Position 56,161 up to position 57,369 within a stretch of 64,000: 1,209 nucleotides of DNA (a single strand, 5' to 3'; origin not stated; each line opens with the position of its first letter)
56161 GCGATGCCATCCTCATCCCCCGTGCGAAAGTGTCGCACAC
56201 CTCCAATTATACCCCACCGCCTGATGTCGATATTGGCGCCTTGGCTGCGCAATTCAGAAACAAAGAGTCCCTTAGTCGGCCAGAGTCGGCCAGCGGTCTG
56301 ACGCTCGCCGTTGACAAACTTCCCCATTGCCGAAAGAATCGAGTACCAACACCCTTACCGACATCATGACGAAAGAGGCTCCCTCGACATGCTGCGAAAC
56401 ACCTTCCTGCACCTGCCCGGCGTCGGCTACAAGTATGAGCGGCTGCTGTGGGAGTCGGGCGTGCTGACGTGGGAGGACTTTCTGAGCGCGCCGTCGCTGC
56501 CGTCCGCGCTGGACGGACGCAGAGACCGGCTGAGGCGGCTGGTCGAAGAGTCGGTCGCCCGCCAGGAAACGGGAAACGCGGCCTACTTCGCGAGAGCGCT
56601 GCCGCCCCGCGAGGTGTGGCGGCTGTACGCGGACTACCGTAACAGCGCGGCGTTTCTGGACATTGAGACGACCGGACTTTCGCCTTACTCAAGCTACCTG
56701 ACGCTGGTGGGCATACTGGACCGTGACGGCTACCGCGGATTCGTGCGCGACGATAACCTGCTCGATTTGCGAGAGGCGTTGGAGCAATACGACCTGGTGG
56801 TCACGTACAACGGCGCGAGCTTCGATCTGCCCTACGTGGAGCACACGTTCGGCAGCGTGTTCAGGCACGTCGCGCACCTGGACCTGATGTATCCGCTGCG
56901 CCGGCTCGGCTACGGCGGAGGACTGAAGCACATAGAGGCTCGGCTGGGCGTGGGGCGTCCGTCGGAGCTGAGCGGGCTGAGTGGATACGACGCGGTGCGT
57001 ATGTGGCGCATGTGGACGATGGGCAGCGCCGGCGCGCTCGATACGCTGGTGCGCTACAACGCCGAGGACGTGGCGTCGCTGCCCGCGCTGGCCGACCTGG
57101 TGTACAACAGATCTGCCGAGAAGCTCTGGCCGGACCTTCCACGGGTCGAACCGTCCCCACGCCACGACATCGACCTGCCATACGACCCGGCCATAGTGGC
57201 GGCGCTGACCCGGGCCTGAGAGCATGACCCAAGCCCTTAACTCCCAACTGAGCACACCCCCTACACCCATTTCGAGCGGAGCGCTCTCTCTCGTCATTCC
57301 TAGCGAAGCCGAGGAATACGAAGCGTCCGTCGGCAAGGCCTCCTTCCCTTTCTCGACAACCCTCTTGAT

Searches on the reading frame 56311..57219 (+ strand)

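Call 77: search_protein_families(library=pfam, proteins=[window:56311-57219:+], max_evalue=0.001)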
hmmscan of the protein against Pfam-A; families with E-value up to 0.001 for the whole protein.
window:56311-57219:+ (302 aa): 1 family
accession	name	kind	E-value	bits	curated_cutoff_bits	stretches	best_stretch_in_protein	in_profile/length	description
PF13482.12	RNase_H_2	-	6.6e-33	114.4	22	1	114-264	1-164/165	RNase_H superfamily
